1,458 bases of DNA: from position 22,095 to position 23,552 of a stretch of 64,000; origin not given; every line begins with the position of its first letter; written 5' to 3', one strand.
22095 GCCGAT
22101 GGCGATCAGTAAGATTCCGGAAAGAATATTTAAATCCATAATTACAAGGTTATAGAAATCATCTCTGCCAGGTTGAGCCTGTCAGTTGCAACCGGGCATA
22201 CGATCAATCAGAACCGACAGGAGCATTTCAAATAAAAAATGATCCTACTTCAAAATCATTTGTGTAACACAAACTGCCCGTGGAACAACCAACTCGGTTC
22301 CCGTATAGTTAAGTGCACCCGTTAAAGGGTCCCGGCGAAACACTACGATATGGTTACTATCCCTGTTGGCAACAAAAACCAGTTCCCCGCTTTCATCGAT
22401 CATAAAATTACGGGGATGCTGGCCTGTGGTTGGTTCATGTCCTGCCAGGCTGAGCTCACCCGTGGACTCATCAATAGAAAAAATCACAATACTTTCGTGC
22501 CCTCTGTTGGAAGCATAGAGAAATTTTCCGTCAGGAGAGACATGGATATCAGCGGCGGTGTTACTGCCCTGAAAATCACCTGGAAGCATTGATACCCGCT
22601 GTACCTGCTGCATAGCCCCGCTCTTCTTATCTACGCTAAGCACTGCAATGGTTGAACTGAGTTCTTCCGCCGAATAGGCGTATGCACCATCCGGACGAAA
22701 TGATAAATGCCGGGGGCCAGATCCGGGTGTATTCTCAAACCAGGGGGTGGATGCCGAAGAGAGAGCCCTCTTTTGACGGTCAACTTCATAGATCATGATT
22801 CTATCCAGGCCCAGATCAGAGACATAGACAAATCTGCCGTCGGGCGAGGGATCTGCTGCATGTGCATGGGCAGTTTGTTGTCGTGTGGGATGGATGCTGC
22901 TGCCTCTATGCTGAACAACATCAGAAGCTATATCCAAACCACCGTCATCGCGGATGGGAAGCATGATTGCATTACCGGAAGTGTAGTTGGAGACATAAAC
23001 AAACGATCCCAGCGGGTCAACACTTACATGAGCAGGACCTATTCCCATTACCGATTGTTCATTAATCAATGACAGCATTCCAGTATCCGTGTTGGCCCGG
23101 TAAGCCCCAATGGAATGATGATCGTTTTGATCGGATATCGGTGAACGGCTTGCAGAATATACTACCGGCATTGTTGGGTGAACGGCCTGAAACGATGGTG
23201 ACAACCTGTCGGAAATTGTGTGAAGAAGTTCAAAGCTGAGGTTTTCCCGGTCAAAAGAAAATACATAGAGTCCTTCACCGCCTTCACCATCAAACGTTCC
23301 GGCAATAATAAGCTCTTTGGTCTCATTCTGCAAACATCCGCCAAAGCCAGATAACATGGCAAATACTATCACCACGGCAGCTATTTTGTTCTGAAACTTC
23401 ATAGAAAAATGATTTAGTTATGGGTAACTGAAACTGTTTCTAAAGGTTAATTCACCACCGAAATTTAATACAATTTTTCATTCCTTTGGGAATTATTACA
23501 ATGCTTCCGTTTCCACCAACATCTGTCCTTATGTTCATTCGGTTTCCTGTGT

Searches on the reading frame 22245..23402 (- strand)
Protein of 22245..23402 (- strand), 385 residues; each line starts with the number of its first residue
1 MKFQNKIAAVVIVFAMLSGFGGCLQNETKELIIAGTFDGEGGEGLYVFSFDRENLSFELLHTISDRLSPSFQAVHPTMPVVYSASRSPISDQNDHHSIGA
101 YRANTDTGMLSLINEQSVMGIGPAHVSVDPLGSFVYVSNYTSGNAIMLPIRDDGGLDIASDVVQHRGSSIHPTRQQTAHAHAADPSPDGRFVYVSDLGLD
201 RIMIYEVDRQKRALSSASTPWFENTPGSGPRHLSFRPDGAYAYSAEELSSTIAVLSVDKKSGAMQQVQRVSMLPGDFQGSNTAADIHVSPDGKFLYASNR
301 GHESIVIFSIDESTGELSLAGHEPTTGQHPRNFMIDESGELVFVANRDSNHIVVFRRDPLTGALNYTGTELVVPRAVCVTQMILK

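Call 44: search_protein_families(library=pfam, proteins=[window:22245-23402:-], max_evalue=0.00001)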
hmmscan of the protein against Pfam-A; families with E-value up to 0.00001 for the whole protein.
window:22245-23402:- (385 aa): 2 families
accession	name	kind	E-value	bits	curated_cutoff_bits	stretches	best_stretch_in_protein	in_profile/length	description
PF10282.15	Lactonase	-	7e-108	361.3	21.7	1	33-380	3-343/344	Lactonase, 7-bladed beta-propeller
PF08450.18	SGL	-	4.2e-08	33.5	26.3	0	166-239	121-188/246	SMP-30/Gluconolactonase/LRE-like region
